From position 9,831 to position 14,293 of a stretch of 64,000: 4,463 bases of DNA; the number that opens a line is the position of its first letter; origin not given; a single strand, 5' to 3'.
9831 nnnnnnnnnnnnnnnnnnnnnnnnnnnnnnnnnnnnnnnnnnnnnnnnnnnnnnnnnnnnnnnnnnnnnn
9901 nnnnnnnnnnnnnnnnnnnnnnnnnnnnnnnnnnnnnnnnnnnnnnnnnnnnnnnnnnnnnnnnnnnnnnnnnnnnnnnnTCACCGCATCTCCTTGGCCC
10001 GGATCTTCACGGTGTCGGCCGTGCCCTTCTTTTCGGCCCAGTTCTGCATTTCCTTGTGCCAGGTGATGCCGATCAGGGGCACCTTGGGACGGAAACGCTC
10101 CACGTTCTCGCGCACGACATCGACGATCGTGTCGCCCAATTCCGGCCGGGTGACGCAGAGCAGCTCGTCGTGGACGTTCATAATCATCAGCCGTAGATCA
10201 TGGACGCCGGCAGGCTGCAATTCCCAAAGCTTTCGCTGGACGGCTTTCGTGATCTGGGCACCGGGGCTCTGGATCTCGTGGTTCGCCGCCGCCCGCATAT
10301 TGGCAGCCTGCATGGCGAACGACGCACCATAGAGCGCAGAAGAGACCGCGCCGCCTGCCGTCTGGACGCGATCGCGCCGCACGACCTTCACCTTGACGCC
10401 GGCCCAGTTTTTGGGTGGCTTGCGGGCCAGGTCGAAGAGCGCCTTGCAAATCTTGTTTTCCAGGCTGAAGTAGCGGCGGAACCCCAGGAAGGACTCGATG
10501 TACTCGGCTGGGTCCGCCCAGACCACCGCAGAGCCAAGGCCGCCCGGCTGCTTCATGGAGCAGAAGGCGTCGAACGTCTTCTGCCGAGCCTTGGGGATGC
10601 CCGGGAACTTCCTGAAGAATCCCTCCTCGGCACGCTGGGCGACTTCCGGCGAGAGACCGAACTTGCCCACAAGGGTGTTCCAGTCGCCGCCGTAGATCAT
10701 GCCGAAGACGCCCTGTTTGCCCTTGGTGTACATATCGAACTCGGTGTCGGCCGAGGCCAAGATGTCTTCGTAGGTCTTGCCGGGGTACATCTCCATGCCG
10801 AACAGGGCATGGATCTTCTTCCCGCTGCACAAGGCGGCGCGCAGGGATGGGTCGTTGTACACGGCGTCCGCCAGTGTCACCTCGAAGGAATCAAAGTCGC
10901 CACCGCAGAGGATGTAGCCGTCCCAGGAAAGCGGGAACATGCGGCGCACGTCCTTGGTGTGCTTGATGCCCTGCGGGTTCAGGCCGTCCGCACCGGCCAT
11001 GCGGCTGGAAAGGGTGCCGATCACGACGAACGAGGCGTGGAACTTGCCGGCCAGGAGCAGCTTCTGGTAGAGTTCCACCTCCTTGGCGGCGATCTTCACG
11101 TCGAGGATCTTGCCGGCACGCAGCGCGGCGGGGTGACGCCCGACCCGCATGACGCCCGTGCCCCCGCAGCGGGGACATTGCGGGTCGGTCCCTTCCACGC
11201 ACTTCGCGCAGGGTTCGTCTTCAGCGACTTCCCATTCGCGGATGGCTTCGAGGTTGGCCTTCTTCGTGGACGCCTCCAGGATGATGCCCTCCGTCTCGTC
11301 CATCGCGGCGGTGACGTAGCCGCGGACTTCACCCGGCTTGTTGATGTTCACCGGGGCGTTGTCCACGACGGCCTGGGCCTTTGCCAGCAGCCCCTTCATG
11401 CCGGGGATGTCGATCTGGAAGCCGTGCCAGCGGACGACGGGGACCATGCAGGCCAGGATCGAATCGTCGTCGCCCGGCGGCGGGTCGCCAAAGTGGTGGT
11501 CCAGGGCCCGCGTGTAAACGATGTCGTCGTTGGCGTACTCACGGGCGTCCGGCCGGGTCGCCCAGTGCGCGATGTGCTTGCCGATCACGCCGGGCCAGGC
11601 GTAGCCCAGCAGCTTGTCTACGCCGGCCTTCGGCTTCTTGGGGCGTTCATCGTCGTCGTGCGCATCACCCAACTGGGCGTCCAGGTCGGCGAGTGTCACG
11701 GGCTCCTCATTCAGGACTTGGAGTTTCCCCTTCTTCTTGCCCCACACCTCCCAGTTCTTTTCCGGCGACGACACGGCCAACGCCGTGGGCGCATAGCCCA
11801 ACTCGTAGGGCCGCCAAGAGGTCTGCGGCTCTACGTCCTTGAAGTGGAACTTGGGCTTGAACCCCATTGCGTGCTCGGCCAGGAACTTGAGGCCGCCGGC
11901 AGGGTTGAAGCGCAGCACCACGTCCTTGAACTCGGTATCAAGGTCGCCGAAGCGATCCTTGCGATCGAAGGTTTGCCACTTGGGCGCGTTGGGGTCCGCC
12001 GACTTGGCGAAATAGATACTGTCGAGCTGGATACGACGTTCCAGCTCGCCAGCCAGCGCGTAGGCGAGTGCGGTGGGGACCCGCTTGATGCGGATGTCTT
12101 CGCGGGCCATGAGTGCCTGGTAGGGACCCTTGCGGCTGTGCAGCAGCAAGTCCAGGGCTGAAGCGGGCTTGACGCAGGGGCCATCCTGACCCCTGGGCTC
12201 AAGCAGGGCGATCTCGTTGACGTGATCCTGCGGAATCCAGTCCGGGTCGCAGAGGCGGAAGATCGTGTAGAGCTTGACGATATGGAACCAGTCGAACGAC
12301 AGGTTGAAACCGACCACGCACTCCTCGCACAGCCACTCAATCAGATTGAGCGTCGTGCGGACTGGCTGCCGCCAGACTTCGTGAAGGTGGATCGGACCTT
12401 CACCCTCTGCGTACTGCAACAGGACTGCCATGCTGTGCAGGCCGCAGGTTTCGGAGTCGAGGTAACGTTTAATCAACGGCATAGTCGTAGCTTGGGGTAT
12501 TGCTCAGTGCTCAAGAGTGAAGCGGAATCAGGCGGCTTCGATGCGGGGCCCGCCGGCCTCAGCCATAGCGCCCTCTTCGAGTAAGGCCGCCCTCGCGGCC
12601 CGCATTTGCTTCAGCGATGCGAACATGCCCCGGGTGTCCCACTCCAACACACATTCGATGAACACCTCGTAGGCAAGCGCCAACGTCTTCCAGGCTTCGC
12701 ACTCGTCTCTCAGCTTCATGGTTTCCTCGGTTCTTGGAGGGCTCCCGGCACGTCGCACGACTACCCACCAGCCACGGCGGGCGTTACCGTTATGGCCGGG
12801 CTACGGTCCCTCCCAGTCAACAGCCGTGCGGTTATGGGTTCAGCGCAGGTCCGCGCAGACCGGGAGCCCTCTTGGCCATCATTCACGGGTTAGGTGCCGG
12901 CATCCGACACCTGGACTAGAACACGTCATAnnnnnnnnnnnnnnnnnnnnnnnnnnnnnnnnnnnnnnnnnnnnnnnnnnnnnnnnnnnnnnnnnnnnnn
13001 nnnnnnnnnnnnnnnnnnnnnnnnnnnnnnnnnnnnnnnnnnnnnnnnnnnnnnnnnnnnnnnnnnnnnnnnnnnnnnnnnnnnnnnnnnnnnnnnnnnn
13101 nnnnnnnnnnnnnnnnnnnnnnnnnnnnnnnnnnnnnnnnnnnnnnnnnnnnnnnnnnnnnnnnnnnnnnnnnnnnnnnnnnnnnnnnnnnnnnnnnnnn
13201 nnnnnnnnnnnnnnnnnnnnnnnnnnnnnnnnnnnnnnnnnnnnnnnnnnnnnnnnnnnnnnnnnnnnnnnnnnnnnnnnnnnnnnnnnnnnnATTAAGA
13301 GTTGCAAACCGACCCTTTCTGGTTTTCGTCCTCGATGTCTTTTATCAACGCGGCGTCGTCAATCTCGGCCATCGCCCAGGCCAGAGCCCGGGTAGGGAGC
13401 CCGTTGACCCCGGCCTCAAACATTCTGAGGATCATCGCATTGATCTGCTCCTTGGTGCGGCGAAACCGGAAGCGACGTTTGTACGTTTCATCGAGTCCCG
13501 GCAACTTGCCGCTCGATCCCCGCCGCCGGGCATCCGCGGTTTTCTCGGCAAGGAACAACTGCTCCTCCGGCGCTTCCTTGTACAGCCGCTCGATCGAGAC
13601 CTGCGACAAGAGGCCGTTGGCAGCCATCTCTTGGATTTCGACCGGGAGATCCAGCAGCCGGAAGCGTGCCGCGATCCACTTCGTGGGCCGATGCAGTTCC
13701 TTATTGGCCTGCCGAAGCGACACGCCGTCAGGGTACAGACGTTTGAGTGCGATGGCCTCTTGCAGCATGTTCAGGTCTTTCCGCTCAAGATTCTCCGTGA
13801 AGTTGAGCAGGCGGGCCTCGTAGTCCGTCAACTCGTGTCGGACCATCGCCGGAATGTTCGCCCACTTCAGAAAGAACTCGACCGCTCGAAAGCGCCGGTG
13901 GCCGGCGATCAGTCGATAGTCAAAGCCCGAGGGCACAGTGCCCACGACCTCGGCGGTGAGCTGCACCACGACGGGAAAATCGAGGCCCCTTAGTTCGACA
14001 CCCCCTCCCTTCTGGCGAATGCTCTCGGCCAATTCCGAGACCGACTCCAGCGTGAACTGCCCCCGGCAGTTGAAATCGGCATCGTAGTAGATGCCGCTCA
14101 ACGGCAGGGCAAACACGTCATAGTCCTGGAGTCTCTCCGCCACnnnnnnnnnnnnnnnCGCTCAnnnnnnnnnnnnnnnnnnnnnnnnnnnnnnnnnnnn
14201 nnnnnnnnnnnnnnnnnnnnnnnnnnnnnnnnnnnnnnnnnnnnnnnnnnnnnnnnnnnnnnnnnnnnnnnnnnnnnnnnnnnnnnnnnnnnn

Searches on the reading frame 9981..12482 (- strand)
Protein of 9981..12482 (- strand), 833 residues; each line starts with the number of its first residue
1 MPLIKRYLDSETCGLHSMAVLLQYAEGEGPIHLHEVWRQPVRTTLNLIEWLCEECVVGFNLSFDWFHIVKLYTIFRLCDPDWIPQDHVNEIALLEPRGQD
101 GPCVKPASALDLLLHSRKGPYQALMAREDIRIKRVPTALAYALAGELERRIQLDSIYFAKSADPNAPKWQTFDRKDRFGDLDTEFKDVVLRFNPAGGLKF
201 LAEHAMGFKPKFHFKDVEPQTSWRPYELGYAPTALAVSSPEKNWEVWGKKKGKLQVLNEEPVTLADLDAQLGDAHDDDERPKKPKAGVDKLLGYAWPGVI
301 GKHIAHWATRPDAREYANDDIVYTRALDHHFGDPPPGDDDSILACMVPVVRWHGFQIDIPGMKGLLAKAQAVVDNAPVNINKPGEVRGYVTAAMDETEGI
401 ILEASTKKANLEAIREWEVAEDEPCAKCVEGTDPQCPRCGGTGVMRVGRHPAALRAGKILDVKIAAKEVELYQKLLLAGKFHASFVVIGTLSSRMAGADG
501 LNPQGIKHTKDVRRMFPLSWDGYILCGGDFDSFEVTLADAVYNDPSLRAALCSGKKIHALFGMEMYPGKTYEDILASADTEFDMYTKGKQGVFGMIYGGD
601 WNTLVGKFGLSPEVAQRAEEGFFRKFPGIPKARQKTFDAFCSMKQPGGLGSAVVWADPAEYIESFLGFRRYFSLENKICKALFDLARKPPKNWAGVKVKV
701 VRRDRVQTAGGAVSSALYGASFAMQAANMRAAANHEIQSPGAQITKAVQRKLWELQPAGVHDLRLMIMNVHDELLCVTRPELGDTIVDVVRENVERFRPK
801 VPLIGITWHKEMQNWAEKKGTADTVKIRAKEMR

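Call 5: search_protein_families(library=pfam, proteins=[window:9981-12482:-], max_evalue=0.01)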
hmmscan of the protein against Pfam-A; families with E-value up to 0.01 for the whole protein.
window:9981-12482:- (833 aa): 1 family
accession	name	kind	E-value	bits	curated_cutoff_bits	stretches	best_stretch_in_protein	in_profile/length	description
PF00476.26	DNA_pol_A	-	6.2e-18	65.3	34.3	1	478-803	104-369/381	DNA polymerase family A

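Call 6: search_dna_similar(query=window:9981-12482:-, collection=phages, mode=protein, max_rows=30)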
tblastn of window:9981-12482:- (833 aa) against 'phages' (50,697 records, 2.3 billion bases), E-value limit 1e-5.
Records with a match: 135; places in all: 135; records where one place covers at least 80% of the query: 0.
Best place of each record, by identity: <60% 135.
By first word of the organism name: Enterococcus 47; Pseudomonas 17; Thermus 12; Lactobacillus 9; Maribacter 8; Staphylococcus 8; Mycobacterium 7; Pectobacterium 7; Bacillus 4; Bacteriophage 2; and 11 more.
By host as written in the record: Enterococcus faecalis 16; Pseudomonas aeruginosa 10; Maribacter forsetii DSM18668 8; Lactobacillus plantarum 7; - 6; Enterococcus sp. 6; Thermus thermophilus 6; Mycobacteroides abscessus 4; and 46 more.
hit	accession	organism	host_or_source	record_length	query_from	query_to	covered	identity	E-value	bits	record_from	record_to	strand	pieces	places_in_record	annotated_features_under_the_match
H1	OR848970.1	Listeria phage LM 4-14-1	Listeria monocytogenes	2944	369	672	36%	23.0%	5e-9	66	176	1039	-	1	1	record has no annotation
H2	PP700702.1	Erwinia phage MIF8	Erwinia sp. TAC1.XII.93.8 (de Vries et ...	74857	345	622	33%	22.5%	1e-5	56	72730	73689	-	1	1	DNA polymerase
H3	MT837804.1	Bacteriophage sp.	human fecal samples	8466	458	673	26%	25.7%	4e-7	60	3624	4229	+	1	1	record has no annotation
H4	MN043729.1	Bacillus phage vB_BmeM-Goe8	Bacillus megaterium DSM 319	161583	478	670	23%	28.5%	5e-7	60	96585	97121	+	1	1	DNA polymerase family A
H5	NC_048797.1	Bacillus phage vB_BmeM-Goe8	Bacillus megaterium DSM 319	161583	478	670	23%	28.5%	5e-7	60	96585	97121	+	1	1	DNA polymerase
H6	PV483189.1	Pantoea phage G19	Pantoea agglomerans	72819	428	642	26%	24.9%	3e-7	61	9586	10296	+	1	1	DNA polymerase family A protein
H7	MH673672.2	Thermus phage phiFa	Thermus thermophilus HB27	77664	424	629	25%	25.8%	2e-11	74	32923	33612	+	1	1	DNA polymerase I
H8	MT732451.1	Maribacter phage Molly_1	Maribacter forsetii DSM18668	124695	432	637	25%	25.8%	3e-8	64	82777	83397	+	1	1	DNA polymerase I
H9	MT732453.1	Maribacter phage Molly_3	Maribacter forsetii DSM18668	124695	432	637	25%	25.8%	3e-8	64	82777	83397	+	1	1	DNA polymerase I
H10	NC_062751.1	Maribacter phage Molly_1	Maribacter forsetii DSM18668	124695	432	637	25%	25.8%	3e-8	64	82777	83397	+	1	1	DNA polymerase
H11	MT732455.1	Maribacter phage Molly_5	Maribacter forsetii DSM18668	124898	432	637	25%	25.8%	3e-8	64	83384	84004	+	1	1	DNA polymerase I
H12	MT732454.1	Maribacter phage Molly_4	Maribacter forsetii DSM18668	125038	432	637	25%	25.8%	3e-8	64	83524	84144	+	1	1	DNA polymerase I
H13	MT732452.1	Maribacter phage Molly_2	Maribacter forsetii DSM18668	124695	432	637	25%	25.8%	3e-8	64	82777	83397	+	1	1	DNA polymerase I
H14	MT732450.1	Maribacter phage Colly_1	Maribacter forsetii DSM18668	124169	432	637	25%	25.8%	4e-8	64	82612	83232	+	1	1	DNA polymerase I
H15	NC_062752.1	Maribacter phage Colly_1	Maribacter forsetii DSM18668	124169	432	637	25%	25.8%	4e-8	64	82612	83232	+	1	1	DNA polymerase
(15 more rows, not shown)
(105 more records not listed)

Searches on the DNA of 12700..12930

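Call 86: search_rna_families(source=window, start=12700, end=12930, threshold=evalue, max_evalue=1)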
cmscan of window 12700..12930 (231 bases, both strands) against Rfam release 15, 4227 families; matches with E-value up to 1: 0.
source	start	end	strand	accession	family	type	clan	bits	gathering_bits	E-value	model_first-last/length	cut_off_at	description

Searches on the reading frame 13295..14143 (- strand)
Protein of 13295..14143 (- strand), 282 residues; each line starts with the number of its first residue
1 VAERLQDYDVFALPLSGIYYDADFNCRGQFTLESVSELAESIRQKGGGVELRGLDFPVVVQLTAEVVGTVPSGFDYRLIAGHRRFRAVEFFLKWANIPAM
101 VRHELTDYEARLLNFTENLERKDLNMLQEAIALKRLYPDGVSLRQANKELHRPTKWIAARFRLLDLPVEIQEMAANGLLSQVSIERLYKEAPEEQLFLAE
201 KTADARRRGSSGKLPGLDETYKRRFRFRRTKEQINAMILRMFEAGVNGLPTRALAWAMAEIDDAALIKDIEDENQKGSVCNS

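Call 47: search_protein_families(library=pfam, proteins=[window:13295-14143:-], max_evalue=0.001)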
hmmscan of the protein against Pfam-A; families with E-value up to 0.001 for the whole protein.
window:13295-14143:- (282 aa): 2 families
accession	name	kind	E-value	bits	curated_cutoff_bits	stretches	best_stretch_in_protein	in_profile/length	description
PF02195.25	ParB_N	-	2.1e-09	37.8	26.3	1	24-119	16-94/95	ParB N-terminal domain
PF17762.8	HTH_ParB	-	3.2e-06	27.7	22.6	1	122-203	1-84/102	ParB HTH domain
